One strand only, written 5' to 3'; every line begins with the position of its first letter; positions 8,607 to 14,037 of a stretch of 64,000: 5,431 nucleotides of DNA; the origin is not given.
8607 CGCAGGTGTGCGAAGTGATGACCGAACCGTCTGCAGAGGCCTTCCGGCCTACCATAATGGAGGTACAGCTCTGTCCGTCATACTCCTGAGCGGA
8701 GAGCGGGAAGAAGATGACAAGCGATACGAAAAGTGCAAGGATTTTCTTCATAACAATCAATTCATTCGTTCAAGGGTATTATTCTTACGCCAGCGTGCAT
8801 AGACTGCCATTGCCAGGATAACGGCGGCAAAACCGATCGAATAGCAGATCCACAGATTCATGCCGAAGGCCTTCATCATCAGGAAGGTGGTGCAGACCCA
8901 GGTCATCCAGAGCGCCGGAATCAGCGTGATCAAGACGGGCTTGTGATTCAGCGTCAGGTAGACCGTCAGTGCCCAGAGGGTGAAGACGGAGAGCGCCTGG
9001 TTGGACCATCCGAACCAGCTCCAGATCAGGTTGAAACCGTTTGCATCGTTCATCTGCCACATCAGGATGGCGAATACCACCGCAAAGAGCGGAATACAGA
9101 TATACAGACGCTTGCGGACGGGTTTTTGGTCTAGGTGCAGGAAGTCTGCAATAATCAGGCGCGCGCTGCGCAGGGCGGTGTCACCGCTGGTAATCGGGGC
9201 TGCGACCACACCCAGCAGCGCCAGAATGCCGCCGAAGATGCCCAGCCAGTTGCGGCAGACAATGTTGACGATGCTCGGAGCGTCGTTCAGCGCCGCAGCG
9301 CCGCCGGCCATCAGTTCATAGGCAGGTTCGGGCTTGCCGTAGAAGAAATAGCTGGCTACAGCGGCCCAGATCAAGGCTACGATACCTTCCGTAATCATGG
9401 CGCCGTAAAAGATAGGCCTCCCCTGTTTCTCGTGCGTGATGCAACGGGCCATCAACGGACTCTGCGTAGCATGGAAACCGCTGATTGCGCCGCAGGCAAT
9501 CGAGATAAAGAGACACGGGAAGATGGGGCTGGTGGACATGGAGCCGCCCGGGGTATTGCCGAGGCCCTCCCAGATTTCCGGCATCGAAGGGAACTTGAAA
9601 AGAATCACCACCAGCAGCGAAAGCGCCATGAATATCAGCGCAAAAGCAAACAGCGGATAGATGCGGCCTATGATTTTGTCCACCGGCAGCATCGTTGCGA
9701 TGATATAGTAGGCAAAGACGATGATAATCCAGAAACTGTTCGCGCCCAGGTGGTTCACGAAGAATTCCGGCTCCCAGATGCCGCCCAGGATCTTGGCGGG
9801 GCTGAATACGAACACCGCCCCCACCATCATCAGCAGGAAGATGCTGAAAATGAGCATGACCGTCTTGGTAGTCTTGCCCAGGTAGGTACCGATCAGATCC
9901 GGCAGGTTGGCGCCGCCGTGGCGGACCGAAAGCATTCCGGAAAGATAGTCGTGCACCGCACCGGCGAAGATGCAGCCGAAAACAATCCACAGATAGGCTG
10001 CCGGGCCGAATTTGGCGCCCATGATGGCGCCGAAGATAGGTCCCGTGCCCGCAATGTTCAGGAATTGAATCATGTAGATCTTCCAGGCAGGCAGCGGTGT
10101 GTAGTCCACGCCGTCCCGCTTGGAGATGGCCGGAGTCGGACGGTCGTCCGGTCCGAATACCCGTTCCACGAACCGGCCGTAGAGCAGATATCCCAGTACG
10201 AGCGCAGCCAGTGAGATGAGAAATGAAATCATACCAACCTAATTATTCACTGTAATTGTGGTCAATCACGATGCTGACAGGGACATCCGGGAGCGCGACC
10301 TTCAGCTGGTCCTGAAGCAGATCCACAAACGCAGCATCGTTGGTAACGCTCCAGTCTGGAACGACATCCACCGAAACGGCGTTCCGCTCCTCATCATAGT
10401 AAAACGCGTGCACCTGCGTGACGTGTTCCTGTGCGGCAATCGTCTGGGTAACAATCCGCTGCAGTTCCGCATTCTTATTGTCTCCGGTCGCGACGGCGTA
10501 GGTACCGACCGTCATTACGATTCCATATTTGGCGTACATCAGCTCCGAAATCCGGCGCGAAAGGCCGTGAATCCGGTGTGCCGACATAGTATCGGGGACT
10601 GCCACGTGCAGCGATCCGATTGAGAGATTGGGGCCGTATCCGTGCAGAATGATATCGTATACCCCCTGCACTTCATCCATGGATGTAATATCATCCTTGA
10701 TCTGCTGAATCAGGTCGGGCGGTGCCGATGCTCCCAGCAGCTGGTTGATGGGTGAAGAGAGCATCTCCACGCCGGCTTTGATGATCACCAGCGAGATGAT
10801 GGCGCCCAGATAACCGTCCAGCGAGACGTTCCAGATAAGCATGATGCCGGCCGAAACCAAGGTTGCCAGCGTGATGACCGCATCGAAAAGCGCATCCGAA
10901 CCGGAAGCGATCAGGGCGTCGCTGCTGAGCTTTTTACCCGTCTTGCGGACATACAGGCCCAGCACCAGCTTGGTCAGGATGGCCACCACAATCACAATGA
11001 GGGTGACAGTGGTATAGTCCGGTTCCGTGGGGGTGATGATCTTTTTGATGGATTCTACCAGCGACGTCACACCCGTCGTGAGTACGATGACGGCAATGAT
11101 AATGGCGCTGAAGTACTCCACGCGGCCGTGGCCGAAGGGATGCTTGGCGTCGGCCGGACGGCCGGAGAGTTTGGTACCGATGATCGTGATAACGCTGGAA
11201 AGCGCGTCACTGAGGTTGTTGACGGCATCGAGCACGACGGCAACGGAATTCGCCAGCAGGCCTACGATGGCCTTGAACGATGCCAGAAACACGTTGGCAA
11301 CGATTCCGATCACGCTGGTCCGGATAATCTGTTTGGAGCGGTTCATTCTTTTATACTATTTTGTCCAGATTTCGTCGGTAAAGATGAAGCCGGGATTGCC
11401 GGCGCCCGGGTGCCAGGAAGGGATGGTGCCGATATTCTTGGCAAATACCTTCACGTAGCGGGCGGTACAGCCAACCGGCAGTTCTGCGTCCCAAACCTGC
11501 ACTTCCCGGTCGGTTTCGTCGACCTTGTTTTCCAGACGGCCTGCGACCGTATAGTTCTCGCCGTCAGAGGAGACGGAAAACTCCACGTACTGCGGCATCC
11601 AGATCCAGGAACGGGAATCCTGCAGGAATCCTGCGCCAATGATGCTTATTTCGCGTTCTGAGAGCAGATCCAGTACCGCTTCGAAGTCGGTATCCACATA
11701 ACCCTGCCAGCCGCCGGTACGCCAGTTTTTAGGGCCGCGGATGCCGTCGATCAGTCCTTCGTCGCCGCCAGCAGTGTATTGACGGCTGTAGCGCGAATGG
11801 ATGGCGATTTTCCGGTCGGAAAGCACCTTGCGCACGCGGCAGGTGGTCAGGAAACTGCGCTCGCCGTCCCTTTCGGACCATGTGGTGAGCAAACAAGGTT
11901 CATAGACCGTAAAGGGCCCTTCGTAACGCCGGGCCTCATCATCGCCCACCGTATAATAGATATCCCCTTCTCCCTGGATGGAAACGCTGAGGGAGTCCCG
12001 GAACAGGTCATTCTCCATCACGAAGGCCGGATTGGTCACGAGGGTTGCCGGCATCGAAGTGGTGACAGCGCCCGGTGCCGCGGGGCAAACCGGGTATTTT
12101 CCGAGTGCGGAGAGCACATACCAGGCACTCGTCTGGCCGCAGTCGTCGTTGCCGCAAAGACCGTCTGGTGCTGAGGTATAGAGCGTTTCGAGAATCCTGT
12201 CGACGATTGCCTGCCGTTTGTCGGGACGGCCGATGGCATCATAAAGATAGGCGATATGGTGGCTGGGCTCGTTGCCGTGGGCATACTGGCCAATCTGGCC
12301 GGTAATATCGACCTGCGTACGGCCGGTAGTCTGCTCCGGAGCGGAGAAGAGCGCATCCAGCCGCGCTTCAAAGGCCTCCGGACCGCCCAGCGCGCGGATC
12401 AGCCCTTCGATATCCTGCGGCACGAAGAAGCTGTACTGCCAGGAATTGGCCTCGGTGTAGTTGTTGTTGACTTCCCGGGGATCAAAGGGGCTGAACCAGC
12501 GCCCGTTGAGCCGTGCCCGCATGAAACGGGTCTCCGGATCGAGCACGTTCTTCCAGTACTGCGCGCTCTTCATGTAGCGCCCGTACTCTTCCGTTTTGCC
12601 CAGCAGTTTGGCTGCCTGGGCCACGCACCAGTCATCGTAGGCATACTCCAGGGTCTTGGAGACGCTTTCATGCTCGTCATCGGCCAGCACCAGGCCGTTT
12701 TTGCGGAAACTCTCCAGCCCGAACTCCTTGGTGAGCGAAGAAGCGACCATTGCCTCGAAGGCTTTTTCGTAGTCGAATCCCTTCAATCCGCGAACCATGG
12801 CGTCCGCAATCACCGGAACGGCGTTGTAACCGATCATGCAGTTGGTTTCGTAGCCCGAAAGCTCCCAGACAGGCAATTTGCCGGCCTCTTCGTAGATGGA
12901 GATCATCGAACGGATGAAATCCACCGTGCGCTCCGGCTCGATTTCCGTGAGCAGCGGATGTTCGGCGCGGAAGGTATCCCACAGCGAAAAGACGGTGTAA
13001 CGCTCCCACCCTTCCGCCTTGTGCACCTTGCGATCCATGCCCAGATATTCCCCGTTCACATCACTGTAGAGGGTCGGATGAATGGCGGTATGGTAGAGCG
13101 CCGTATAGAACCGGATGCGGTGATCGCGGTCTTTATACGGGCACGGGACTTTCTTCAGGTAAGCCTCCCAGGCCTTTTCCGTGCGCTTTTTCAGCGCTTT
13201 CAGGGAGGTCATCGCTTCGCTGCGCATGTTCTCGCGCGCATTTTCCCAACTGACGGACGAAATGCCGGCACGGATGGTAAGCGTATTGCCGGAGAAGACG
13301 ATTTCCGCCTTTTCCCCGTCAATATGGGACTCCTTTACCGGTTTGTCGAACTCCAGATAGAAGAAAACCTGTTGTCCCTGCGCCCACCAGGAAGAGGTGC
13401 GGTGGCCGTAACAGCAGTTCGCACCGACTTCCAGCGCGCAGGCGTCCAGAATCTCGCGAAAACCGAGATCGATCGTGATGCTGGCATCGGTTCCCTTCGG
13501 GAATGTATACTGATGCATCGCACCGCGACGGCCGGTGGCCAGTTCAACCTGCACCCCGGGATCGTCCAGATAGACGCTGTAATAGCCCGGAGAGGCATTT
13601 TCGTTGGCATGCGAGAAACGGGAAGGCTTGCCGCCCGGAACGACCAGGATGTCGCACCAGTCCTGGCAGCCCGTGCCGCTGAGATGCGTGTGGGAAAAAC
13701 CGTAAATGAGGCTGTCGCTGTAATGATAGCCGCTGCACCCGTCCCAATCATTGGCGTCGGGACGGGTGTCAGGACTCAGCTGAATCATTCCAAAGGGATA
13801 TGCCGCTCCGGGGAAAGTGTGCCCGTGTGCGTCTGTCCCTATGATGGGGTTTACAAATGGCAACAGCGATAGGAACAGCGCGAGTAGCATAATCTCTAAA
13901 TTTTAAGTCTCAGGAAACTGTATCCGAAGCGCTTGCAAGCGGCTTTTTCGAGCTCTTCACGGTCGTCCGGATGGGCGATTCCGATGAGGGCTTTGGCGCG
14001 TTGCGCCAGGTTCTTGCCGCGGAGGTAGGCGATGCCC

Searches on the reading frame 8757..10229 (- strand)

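Call 71: search_protein_families(library=pfam, proteins=[window:8757-10229:-], max_evalue=0.00001)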
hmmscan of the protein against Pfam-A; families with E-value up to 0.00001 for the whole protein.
window:8757-10229:- (490 aa): 1 family
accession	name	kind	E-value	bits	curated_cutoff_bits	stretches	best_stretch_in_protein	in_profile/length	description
PF02554.20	CstA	-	7.8e-64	216.8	27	3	4-141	7-147/560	Carbon starvation protein CstA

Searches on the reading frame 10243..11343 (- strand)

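Call 71: search_protein_families(library=pfam, proteins=[window:10243-11343:-], max_evalue=0.00001)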
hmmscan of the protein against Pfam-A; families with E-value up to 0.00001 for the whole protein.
window:10243-11343:- (366 aa): 2 families
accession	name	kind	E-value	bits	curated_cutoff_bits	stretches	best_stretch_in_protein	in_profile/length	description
PF01545.26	Cation_efflux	-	9.5e-41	140.2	26.6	1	11-203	2-198/198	Cation efflux family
PF16916.11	ZT_dimer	-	4.1e-10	40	26.7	1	208-275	2-68/78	Dimerisation domain of Zinc Transporter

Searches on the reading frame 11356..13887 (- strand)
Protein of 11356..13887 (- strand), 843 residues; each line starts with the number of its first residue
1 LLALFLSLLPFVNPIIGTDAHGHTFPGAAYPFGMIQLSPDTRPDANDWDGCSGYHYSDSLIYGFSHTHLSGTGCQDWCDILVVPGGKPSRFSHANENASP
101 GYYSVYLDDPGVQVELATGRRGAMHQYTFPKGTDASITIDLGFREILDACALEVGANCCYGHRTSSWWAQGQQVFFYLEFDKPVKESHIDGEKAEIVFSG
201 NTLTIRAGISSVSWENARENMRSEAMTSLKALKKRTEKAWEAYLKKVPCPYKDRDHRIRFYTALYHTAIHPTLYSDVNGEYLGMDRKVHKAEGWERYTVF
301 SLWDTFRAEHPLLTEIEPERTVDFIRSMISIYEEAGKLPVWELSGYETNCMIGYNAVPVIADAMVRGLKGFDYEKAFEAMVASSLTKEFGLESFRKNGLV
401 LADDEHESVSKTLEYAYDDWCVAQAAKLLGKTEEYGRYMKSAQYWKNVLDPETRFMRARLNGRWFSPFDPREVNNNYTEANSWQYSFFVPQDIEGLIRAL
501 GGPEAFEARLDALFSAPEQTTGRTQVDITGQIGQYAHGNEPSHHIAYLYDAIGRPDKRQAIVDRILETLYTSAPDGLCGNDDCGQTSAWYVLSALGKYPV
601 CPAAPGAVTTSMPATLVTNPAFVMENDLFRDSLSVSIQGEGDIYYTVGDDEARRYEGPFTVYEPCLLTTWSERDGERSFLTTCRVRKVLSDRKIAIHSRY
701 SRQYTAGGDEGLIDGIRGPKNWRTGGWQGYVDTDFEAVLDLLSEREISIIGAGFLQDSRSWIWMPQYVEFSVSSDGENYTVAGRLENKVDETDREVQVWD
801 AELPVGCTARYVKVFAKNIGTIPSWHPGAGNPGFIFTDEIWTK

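Call 71: search_protein_families(library=pfam, proteins=[window:11356-13887:-], max_evalue=0.00001)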
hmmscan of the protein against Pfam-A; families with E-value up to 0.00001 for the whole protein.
window:11356-13887:- (843 aa): 2 families
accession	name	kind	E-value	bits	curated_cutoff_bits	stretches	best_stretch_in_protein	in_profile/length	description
PF07971.18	Glyco_hydro_92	-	8.6e-147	490.3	24.6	1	216-605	1-396/464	Glycosyl hydrolase family 92 catalytic domain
PF17678.7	Glyco_hydro_92N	-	3.8e-59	200.8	34.5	1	11-190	1-198/236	Glycosyl hydrolase family 92 N-terminal domain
